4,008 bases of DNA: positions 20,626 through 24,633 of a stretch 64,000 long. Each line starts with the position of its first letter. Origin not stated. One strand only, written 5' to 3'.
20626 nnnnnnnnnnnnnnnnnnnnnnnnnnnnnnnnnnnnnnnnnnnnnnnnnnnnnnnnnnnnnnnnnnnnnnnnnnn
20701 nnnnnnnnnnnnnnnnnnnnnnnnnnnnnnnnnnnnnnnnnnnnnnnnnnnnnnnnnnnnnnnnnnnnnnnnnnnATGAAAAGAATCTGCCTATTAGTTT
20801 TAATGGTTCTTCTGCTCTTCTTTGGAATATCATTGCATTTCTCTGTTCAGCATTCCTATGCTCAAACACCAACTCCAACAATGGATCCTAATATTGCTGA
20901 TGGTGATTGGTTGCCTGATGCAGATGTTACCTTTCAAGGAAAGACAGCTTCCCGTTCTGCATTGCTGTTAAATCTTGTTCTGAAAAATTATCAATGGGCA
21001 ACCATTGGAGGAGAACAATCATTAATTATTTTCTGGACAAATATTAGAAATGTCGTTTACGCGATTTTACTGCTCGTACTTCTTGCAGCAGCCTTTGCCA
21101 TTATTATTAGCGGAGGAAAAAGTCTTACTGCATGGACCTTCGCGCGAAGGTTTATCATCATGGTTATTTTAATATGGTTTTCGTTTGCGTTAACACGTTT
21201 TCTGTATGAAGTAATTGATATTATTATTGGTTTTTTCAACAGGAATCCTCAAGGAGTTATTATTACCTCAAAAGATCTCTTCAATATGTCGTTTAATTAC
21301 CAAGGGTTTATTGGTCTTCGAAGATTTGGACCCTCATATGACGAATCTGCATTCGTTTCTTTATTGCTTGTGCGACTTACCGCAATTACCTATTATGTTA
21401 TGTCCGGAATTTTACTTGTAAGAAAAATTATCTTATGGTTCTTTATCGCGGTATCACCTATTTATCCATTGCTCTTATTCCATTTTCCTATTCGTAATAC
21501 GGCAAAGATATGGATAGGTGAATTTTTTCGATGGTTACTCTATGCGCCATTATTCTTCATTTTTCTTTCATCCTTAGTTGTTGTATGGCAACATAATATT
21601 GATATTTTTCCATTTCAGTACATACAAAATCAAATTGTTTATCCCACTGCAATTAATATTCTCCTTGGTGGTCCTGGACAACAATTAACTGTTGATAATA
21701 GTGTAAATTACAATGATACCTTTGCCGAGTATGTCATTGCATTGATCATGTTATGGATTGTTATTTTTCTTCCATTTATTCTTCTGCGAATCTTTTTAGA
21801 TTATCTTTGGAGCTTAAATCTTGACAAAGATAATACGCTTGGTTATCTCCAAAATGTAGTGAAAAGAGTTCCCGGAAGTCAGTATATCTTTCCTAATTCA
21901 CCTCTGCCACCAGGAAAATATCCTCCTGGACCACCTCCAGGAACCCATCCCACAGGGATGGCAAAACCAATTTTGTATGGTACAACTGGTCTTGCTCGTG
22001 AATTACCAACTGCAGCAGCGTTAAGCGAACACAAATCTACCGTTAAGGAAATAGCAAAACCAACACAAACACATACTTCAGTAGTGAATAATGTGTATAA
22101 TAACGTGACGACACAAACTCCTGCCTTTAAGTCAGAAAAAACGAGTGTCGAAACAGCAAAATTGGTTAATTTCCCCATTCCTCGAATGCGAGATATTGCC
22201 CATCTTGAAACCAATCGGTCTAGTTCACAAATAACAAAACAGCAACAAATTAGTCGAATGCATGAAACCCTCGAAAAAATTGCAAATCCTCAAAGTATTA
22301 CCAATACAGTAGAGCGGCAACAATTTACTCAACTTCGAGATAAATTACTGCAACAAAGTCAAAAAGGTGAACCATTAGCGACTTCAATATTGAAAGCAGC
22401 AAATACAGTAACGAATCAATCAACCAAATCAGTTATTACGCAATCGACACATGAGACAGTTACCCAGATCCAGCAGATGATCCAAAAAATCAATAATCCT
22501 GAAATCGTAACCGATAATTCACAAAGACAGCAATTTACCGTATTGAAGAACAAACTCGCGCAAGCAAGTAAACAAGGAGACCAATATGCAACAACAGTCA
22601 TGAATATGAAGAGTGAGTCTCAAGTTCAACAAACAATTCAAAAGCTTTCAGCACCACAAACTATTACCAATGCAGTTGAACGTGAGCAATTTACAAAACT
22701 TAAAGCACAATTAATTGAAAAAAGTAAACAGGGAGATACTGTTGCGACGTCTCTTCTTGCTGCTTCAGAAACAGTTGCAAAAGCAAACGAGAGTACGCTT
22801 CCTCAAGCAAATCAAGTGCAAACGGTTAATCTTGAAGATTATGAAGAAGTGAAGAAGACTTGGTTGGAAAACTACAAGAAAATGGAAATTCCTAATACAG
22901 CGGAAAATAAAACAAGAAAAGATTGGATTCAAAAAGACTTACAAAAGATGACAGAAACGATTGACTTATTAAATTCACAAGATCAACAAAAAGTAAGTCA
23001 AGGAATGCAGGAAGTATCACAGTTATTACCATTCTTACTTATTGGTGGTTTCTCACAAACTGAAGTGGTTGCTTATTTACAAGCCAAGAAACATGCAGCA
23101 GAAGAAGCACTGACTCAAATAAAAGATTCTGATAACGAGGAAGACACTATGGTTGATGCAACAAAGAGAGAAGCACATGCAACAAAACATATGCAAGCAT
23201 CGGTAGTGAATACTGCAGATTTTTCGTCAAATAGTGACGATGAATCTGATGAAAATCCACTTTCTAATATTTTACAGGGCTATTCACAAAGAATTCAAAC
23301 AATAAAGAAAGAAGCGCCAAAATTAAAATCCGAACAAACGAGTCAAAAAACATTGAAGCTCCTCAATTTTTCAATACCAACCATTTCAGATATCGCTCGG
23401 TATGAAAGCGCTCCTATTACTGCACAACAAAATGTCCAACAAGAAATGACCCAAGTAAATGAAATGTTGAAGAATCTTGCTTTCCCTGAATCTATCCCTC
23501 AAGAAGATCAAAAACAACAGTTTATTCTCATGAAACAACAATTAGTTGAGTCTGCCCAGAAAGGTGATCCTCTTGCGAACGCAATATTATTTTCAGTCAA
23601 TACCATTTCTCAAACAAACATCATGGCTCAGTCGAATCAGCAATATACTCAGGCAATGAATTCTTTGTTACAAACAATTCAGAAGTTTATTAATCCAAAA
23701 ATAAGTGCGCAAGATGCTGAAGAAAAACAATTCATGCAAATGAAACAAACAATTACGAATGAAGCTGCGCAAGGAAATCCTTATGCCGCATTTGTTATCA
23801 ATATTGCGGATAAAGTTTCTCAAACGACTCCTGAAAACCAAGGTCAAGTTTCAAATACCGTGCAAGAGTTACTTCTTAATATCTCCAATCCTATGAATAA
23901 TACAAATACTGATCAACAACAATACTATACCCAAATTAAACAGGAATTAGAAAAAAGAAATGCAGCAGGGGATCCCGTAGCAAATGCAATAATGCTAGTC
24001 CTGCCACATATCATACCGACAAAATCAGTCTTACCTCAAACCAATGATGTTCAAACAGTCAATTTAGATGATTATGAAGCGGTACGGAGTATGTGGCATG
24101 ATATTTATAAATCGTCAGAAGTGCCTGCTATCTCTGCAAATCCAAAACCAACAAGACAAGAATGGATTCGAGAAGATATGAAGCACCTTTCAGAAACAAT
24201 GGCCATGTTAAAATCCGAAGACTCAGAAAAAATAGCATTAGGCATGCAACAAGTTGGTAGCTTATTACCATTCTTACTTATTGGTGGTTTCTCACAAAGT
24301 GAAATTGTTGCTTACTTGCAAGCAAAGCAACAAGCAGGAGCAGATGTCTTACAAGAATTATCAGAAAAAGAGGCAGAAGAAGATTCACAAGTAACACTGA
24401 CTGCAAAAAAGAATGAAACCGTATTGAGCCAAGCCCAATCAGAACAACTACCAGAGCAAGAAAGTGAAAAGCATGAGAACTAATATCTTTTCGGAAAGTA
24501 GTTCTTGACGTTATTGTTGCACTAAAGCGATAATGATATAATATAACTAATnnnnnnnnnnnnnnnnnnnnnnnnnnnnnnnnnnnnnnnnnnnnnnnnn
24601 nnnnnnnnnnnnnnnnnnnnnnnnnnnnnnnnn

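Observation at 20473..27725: Three-gene locus: pilin-like protein, large polytopic membrane protein and Hsp100 ATPase sharing one ~50-aa repeat family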

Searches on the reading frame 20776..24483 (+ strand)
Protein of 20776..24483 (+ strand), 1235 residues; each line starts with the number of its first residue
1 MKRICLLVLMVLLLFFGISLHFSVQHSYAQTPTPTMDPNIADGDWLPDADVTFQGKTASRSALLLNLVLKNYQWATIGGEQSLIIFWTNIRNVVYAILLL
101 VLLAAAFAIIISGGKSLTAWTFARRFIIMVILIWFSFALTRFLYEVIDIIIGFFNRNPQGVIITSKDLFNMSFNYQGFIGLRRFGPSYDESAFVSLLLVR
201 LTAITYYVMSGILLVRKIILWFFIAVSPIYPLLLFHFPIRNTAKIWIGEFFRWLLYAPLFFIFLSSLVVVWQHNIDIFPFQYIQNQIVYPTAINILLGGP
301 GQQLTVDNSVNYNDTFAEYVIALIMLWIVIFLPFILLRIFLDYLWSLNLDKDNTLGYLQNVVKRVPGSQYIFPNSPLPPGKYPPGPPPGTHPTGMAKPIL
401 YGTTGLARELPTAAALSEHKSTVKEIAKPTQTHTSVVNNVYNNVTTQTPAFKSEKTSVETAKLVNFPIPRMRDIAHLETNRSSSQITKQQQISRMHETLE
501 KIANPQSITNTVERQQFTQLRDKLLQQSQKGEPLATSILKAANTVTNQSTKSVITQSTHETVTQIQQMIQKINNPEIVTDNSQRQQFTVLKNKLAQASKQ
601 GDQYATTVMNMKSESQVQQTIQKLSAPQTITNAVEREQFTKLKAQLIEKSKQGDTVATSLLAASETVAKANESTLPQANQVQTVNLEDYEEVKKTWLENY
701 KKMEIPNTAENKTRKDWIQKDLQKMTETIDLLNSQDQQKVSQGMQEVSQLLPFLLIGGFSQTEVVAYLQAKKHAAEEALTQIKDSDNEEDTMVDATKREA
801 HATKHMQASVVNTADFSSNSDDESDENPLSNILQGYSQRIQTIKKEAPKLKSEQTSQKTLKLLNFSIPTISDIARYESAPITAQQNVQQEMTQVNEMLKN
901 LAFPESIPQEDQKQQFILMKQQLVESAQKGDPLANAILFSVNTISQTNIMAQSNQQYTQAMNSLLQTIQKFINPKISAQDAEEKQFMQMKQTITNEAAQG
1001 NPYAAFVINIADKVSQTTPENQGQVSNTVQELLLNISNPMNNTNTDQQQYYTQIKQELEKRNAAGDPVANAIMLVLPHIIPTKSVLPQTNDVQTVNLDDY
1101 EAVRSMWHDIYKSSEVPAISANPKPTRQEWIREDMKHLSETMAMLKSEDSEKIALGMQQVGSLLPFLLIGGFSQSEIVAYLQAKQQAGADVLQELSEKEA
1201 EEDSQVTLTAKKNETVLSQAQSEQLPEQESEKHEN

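Call 3: search_protein_families(library=pfam, proteins=[window:20776-24483:+], max_evalue=1)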
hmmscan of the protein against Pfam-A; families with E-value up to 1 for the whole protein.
window:20776-24483:+ (1235 aa): 2 families
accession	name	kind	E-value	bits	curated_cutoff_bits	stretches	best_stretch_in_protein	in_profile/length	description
PF24225.1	DUF7441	-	0.012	16.1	27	0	681-701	29-49/68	Domain of unknown function (DUF7441)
PF16064.11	DUF4806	-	0.45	11.3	25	1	461-512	2-50/90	Domain of unknown function (DUF4806)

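Call 4: search_protein_families(library=ncbifam, proteins=[window:20776-24483:+], max_evalue=1)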
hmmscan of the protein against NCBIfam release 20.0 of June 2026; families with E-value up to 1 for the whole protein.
window:20776-24483:+ (1235 aa): 0 families

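Call 14: find_homologous_proteins(query=window:20776-24483:+)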
Query window:20776-24483:+ (1235 aa): 780 proteins with E <= 0.001 among 8000 candidates; the best 120 are listed.
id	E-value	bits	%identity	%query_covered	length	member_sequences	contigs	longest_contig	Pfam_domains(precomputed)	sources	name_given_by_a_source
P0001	0.0e+0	2713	100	100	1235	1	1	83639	-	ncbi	-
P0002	0.0e+0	1140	46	96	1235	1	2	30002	-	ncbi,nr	ncbi:MAG TPA: hypothetical protein VLF89_00665 [Candidatus Saccharimonadales bacterium]|nr:hypotheti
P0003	0.0e+0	1116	51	76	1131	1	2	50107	-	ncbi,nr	ncbi:MAG TPA: hypothetical protein VLG12_05460 [Candidatus Saccharimonadales bacterium]|nr:hypotheti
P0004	0.0e+0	1093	48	77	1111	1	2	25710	-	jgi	-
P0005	0.0e+0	1085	50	52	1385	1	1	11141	-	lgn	-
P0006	0.0e+0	1068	49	76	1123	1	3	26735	-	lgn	-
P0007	0.0e+0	1043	44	73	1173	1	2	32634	-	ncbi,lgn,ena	-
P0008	0.0e+0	1040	45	97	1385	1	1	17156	PF19590.5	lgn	-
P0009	2.7e-293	994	42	77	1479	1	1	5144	PF19590.5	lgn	-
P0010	4.0e-281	954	35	98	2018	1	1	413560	-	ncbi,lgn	-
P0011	1.3e-279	949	41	95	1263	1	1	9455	-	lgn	-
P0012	6.0e-279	947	39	50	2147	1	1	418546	-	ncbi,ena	-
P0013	3.1e-275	934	34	99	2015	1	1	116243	-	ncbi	-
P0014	1.0e-267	909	28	63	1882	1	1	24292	-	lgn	-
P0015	5.0e-261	887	35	100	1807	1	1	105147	-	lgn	-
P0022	1.2e-255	869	34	95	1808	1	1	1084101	-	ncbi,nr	ncbi:MAG: hypothetical protein KatS3mg089_0203 [Patescibacteria group bacterium]|nr:MAG: hypothetica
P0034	7.6e-244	830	38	74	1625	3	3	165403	PF04610.20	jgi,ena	-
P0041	1.7e-233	796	38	55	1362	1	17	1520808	PF04610.20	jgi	jgi:hypothetical protein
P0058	1.9e-217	743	32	98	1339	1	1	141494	PF19590.5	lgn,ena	-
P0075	1.1e-208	714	35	97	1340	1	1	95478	PF04610.20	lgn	-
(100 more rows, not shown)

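Call 16: find_encoding_contigs(protein=P0001, flank=10000, max_places=3)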
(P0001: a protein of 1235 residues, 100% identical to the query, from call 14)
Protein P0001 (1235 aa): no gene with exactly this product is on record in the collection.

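Call 17: find_encoding_contigs(protein=P0002, flank=8000, max_places=2)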
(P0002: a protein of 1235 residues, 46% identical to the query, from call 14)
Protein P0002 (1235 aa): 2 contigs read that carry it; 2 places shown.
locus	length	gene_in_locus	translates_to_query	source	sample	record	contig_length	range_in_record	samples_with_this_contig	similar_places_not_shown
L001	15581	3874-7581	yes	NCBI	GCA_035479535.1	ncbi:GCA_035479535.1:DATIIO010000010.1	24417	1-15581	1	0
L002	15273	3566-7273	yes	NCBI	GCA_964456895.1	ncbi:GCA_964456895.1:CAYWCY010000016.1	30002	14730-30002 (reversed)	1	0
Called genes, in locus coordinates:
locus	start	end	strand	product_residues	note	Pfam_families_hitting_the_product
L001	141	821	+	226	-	-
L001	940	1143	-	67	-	PF13443:HTH_26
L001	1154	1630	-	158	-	PF11188:DUF2975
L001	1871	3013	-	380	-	-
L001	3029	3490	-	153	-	PF03449:GreA_GreB_N, PF01272:GreA_GreB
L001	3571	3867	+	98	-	PF18895:T4SS_pilin (weak)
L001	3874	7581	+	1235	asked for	-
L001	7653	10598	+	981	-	PF02861:Clp_N, PF23569:NBD_SMAX1, PF00004:AAA, PF17871:AAA_lid_9, PF00004:AAA, PF07724:AAA_2, PF07728:AAA_5, PF10431:ClpB_D2-small, +6 more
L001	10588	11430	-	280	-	-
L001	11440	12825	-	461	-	-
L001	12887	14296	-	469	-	-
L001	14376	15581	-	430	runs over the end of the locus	PF13620:CarboxypepD_reg (weak), PF13715:CarbopepD_reg_2 (weak)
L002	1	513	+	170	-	?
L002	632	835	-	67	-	PF13443:HTH_26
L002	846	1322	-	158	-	PF11188:DUF2975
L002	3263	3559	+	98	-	PF18895:T4SS_pilin (weak)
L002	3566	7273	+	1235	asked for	-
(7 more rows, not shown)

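Call 18: find_encoding_contigs(protein=P0022, flank=8000, max_places=2)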
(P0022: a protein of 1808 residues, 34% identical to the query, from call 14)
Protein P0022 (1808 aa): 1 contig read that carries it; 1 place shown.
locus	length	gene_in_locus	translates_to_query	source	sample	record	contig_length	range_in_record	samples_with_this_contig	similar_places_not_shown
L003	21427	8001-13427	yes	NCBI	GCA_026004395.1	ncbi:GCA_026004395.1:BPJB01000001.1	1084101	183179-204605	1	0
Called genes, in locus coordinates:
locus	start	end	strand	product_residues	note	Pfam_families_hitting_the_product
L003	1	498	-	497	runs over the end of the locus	-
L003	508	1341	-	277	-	PF01026:TatD_DNase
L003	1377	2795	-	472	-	PF00133:tRNA-synt_1, PF01921:tRNA-synt_1f (faint), PF09334:tRNA-synt_1g, PF00133:tRNA-synt_1, PF01406:tRNA-synt_1e (weak)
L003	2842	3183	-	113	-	-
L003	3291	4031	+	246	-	PF03444:WHD_HrcA (weak), PF01628:HrcA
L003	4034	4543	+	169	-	PF01025:GrpE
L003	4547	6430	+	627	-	PF00012:HSP70, PF06723:MreB_Mbl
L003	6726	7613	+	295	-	PF00226:DnaJ, PF01556:DnaJ_C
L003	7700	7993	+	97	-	-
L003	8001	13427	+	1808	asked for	-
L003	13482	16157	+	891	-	PF02861:Clp_N, PF13191:AAA_16 (weak), PF00004:AAA, PF17871:AAA_lid_9, PF00004:AAA, PF07724:AAA_2, PF07728:AAA_5, PF10431:ClpB_D2-small, +8 more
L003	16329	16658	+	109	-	-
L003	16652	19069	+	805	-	PF13191:AAA_16 (faint), PF17871:AAA_lid_9 (weak), PF00158:Sigma54_activat (weak), PF00004:AAA (weak), PF07724:AAA_2, PF07728:AAA_5, PF10431:ClpB_D2-small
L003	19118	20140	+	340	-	PF13519:VWA_2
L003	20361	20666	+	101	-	PF01371:Trp_repressor, PF13384:HTH_23 (weak)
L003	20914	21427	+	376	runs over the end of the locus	PF08529:NusA_N, PF13184:KH_NusA_1st, PF26594:KH_NusA_2nd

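Call 68: list_cluster_members(proteins=[P0001, P0241, P0002])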
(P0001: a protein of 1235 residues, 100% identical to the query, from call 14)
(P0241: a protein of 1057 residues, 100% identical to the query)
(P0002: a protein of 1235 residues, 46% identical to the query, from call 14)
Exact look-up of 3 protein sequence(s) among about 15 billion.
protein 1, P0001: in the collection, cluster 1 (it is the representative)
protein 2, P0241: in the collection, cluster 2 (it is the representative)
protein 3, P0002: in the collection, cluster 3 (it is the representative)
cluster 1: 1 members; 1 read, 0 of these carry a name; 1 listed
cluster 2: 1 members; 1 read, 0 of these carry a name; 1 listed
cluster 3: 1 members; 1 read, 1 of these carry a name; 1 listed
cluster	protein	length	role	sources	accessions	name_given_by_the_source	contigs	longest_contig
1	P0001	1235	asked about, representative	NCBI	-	-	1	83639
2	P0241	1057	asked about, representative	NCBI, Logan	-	-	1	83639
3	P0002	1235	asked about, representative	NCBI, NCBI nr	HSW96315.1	MAG TPA: hypothetical protein VLF89_00665 [Candidatus Saccharimonadales bacterium] | hypothetical protein [Candidatus Saccharimonadales bacterium]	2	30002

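Call 86: search_protein_families(library=pfam, proteins=[L003:16329-16658:+, L003:16652-19069:+, L003:19118-20140:+, L003:7700-7993:+], max_evalue=0.01)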
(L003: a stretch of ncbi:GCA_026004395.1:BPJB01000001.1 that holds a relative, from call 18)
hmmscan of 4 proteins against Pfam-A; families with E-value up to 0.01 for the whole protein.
L003:16329-16658:+ (109 aa): 0 families

L003:16652-19069:+ (805 aa): 17 families
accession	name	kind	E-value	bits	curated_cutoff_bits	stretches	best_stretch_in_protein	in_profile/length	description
PF07724.20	AAA_2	-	3e-46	157.9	27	1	543-706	4-166/166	AAA domain (Cdc48 subfamily)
PF10431.15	ClpB_D2-small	-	1e-24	86.8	21.9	1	712-792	1-81/81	C-terminal, D2-small domain, of ClpB protein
PF07728.20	AAA_5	-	9.9e-14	52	22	1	545-666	2-126/139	AAA domain (dynein-related subfamily)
PF00004.35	AAA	-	7.7e-11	43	21.2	1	546-665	2-112/131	ATPase family associated with various cellular activities (AAA)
PF00158.32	Sigma54_activat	-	1.6e-09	38.1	20.2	1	520-662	6-143/168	Sigma-54 interaction domain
PF13191.12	AAA_16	-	1.8e-06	29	32.6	1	244-283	3-45/167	AAA ATPase domain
PF17871.7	AAA_lid_9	-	4.5e-06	27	22.8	1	402-457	2-57/104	AAA lid domain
PF20720.3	nSTAND3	-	8.9e-05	22.7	27.2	0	250-288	7-43/155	Novel STAND NTPase 3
PF12775.13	AAA_7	-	0.00047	20.2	25.8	0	253-285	25-55/181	P-loop containing dynein motor region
PF02367.23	TsaE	-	0.00057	20.3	26.6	0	246-283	3-42/128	Threonylcarbamoyl adenosine biosynthesis protein TsaE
PF13401.12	AAA_22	-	0.0023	18.7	27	0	547-637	10-109/130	AAA domain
PF05673.19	DUF815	-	0.0026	17.4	23.8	0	255-283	46-74/249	Protein of unknown function (DUF815)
PF01078.27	Mg_chelatase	-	0.0029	17.5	20.3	0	544-565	24-45/207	Magnesium chelatase, subunit ChlI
PF01695.23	IstB_IS21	-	0.0031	17.5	24.1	0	545-563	95-113/238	IstB-like ATP binding protein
PF06414.18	Zeta_toxin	-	0.0069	16.3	22.3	0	536-581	10-54/199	Zeta toxin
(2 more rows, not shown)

L003:19118-20140:+ (340 aa): 1 family
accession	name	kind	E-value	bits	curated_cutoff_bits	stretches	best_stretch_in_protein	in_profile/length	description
PF13519.12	VWA_2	-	5.8e-08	33.8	27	1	121-242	2-106/107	von Willebrand factor type A domain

L003:7700-7993:+ (97 aa): 1 family
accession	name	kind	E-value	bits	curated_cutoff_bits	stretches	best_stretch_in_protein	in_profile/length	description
PF18895.5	T4SS_pilin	-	0.002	18.6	26.6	1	30-77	17-63/71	Type IV secretion system pilin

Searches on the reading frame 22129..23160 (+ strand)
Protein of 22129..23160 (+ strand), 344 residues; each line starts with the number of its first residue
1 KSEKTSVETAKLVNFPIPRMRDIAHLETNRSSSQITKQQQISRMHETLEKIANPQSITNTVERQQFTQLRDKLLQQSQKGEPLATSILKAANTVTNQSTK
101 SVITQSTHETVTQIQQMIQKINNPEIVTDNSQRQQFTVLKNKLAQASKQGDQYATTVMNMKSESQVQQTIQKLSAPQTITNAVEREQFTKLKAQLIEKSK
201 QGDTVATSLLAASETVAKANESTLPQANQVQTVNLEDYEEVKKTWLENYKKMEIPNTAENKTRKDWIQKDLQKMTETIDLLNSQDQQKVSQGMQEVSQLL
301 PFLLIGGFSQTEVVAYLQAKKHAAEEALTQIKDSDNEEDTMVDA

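Call 62: predict_structure(alignment_id=A5)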
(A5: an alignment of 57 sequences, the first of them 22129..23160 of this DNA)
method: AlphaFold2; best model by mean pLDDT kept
length: 344 residues; sequences in the alignment: 57
mean_pLDDT: 84.1   pTM: 0.66
mean pLDDT of the five models: 84.1, 81.1, 79.3, 77.8, 77.3
residues with pLDDT >= 90: 124; 70-90: 180; 50-70: 38; < 50: 2
segments of 3 or more residues with pLDDT < 50: none
pLDDT, mean of each block of 10 residues (from residue 1): 65 82 84 71 87 93 95 91 86 74 63 84 92 91 89 86 83 88 92 91 87 77 59 85 94 74 91 94 85 80 84 93 96 85 58
secondary structure, 60 per line:
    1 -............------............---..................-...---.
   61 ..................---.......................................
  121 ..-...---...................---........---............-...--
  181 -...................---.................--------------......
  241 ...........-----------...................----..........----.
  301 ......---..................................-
elements in order: H2-13 H20-31 H35-52 H60-78 H82-122 H130-148 H152-159 H163-174 H182-200 H204-220 H235-251 H263-281 H286-295 H300-306 H310-343
